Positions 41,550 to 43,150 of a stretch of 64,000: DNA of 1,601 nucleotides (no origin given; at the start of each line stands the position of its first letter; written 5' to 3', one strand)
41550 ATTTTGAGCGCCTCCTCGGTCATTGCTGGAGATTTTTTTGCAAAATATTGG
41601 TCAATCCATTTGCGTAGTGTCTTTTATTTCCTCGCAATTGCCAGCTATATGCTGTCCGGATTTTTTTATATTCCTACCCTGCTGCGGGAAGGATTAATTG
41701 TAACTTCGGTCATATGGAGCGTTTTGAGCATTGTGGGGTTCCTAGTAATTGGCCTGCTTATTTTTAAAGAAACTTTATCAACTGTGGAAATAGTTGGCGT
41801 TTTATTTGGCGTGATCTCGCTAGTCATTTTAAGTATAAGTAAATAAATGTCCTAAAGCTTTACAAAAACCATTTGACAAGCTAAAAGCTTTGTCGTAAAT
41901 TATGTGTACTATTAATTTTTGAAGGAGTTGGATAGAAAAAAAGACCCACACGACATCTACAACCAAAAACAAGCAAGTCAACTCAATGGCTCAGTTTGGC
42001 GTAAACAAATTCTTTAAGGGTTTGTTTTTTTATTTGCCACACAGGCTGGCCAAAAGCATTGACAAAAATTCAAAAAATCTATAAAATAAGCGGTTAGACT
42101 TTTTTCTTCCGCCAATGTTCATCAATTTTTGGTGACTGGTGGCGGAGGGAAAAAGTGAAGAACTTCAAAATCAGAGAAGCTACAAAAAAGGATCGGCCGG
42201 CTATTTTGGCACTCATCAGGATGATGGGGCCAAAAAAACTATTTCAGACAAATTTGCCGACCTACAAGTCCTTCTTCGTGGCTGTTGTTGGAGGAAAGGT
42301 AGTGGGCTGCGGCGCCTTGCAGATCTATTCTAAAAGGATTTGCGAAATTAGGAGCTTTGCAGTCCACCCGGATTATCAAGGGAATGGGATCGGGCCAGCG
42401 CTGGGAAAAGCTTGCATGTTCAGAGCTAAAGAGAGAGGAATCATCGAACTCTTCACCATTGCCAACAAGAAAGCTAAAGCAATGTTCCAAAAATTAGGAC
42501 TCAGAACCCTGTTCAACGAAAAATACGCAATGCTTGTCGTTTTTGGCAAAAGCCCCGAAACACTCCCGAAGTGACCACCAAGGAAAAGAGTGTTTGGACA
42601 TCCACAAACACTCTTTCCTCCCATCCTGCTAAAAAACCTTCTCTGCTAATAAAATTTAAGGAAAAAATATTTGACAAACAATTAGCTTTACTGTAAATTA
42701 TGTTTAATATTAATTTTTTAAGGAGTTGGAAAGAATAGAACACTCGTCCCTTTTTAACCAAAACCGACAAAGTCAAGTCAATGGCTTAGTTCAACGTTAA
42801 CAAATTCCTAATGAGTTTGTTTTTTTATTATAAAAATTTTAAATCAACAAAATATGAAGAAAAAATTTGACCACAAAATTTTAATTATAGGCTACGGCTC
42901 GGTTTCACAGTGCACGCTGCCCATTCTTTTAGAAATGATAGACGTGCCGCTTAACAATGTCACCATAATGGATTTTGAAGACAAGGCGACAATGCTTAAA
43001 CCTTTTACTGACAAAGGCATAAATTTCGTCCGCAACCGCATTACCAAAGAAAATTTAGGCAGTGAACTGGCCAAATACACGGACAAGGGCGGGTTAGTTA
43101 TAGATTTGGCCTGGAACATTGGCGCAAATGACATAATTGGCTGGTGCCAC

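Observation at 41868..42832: Paralogous promoter-leader-terminator cis-element in front of a GNAT gene and the homospermidine synthase operon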

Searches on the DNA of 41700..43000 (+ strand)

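Call 5: search_rna_families(source=window, start=41700, end=43000, threshold=evalue, max_evalue=10, show_alignments=3)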
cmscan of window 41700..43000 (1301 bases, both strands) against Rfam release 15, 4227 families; matches with E-value up to 10: 5.
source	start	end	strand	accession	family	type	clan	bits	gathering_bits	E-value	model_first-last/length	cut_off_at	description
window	42094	42160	+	RF03983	MIR5284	Gene; miRNA;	-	18.7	93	1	1-111/111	no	MIR5284 microRNA precursor family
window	42483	42594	-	RF00618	U4atac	Gene; snRNA; splicing;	CL00007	17.7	53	2.8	1-132/132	no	U4atac minor spliceosomal RNA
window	42099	42158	+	RF03776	mir-2068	Gene; miRNA;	-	17.1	99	2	1-68/68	no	mir-2068 microRNA precursor family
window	42103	42146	+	RF03700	mir-1923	Gene; miRNA;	-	16.7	94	3.9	17-63/83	no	mir-1923 microRNA precursor family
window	42089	42167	+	RF03605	MIR4221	Gene; miRNA;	-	15.9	100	6.9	1-132/132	no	MIR4221 microRNA precursor family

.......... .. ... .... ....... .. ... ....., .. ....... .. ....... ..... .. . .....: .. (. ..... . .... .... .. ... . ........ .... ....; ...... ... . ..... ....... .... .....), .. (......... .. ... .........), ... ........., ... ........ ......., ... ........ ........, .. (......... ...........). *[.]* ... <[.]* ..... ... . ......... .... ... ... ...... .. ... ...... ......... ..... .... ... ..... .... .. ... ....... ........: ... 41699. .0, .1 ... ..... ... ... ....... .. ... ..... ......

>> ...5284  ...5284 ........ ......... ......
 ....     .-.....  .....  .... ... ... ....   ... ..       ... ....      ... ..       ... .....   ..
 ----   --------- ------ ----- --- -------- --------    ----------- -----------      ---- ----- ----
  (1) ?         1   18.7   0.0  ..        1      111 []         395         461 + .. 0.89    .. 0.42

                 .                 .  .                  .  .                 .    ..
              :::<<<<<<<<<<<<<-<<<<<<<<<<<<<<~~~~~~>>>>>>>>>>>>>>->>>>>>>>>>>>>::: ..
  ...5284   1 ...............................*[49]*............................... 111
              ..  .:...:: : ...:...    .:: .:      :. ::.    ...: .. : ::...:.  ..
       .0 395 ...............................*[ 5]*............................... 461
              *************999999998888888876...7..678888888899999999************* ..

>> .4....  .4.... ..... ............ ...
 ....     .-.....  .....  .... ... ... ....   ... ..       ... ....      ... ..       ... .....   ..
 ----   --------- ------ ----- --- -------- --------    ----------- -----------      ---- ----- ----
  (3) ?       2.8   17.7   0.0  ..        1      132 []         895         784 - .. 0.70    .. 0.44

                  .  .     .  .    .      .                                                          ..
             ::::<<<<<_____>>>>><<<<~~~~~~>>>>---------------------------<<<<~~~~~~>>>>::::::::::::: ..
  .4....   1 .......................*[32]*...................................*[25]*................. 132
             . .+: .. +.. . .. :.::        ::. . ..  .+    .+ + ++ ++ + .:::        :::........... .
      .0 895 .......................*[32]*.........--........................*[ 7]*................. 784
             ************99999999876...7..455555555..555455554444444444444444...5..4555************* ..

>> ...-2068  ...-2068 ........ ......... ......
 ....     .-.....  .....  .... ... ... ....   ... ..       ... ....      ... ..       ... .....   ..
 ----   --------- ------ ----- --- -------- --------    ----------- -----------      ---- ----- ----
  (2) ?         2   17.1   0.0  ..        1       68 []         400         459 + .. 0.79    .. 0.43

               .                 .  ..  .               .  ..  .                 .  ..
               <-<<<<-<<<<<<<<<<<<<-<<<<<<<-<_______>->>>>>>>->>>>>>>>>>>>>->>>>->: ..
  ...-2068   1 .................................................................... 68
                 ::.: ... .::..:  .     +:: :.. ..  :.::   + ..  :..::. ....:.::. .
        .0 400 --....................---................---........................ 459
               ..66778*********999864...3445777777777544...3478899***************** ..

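Call 57: build_rna_model(alignment_id=A5, structure=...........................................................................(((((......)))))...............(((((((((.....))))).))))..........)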
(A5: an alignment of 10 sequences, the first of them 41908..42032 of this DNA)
Model R1 built from alignment A5 (10 sequences, 140 columns); structure: as given.
model positions 125; base pairs 14; branch points 1; effective number of sequences 2.98; information 0.59 bits per position. Calibrated on 0.2 Mb of random sequence (short: E-values are rough).
structure used (alignment columns):
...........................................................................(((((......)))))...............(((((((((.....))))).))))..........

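Call 58: search_with_rna_model(model_id=R1, source=window, max_evalue=10)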
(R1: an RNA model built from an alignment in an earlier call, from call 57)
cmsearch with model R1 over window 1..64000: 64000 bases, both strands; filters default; matches with E-value up to 10: 8.
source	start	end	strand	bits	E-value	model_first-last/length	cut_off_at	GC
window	42706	42829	+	127.2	3.8e-18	1-125/125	no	0.3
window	41908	42034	+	120.2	5.1e-17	1-125/125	no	0.33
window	47280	47383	+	22.6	0.21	1-125/125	no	0.24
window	28478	28579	-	19.8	0.58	1-125/125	no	0.29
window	28411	28515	+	18.2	1.1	1-125/125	no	0.36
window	1921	2015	-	16.2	2.1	1-125/125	no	0.32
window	14123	14202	+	15.9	2.4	1-125/125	no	0.25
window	15144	15263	-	13.9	5.1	1-125/125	no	0.28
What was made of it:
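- Checked: A covariance model built later also finds only these two copies in the window (E about 1e-17; next best E 0.2; call 58).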

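Call 59: search_with_rna_model(model_id=R1, sources=[L001, L002, L003, L004, L005, L006, L007, L008, L009, L010, L011, L012, L013, L014, L015, L016, L017, L018, L019, L020, L021, L022, L023, L024, L025, L026, L027, L028, L029, L030, L031, L032, L033, L034, L035, L036, L037, L038, L039, L040, L041, L042, L043, L044, L045, L046, L047, L048, L049, L050, L051, L052, L053, L054, L055, L056, L057, L058, L059, L060, L086, L088, L089, L113, L115, L100, L102, L103, L104, L106, L109], max_evalue=1)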
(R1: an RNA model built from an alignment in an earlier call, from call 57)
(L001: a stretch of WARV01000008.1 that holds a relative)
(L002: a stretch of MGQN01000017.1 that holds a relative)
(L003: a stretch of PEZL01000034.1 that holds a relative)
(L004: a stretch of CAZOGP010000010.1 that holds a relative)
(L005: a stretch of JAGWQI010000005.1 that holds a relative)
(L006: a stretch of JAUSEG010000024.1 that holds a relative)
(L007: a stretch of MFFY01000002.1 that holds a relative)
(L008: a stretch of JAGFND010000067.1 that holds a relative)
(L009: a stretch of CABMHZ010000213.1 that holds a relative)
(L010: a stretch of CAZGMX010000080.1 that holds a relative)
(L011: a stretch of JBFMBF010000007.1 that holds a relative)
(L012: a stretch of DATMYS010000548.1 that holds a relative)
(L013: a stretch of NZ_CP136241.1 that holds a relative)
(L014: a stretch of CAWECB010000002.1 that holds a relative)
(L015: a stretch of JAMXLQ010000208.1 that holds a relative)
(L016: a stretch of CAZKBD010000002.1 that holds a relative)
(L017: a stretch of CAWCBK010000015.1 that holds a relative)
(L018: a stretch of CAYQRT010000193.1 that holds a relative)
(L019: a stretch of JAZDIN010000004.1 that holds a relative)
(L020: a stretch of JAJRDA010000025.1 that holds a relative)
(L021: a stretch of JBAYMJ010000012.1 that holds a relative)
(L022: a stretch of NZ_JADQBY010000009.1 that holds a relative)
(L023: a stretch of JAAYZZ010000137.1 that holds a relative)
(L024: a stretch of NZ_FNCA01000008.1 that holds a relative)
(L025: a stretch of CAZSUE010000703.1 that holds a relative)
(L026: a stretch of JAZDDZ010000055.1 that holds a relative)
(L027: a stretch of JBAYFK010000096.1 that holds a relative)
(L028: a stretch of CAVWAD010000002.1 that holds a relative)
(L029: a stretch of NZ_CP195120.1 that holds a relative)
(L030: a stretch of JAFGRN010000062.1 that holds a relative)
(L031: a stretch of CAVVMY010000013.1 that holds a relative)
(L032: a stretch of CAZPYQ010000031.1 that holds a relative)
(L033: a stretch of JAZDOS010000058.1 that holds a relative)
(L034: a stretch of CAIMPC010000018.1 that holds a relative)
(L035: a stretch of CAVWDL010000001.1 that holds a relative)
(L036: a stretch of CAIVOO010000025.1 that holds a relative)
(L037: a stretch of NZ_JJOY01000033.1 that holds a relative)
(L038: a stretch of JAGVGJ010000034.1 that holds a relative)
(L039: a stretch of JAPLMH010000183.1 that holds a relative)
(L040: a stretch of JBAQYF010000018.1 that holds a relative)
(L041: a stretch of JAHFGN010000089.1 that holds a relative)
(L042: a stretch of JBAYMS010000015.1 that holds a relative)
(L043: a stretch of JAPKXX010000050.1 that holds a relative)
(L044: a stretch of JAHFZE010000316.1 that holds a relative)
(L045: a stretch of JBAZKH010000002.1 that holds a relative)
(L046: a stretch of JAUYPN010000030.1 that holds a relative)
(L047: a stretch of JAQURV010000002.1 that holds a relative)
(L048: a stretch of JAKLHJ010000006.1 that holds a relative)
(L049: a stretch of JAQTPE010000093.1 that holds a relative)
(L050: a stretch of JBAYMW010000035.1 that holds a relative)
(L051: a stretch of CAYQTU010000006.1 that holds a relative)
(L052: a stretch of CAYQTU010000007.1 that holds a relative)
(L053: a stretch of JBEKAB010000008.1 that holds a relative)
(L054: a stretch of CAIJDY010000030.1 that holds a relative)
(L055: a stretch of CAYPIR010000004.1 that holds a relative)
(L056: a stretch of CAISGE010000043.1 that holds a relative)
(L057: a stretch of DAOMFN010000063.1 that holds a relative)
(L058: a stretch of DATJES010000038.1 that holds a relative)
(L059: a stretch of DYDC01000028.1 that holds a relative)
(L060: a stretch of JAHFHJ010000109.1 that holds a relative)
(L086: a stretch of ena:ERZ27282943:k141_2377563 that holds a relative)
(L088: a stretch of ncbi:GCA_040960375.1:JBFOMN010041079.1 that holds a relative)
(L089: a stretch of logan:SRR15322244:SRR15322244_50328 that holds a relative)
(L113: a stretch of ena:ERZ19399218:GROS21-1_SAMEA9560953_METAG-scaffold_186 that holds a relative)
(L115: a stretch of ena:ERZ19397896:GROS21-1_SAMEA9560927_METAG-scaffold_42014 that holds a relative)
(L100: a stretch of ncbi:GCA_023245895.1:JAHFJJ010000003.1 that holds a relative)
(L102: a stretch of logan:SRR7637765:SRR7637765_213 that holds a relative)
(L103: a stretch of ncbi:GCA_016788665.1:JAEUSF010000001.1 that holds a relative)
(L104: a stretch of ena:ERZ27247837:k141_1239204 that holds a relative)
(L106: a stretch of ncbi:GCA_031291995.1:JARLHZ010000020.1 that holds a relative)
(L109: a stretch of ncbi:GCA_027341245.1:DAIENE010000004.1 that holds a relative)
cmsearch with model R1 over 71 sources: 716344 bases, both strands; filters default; matches with E-value up to 1: 7.
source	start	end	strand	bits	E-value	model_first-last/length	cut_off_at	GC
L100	8003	8126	+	126.1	6.5e-17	1-125/125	no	0.3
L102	6723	6846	+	122.6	2.3e-16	1-125/125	no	0.3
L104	6479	6605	+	108.9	3.6e-14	1-125/125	no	0.3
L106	6747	6870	+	101.4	5.7e-13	1-125/125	no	0.35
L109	6053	6175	+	95.7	4.7e-12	1-125/125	no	0.42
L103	6468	6597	+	79.1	2.1e-09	1-125/125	no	0.28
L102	5701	5819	-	25.4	0.82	1-125/125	no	0.34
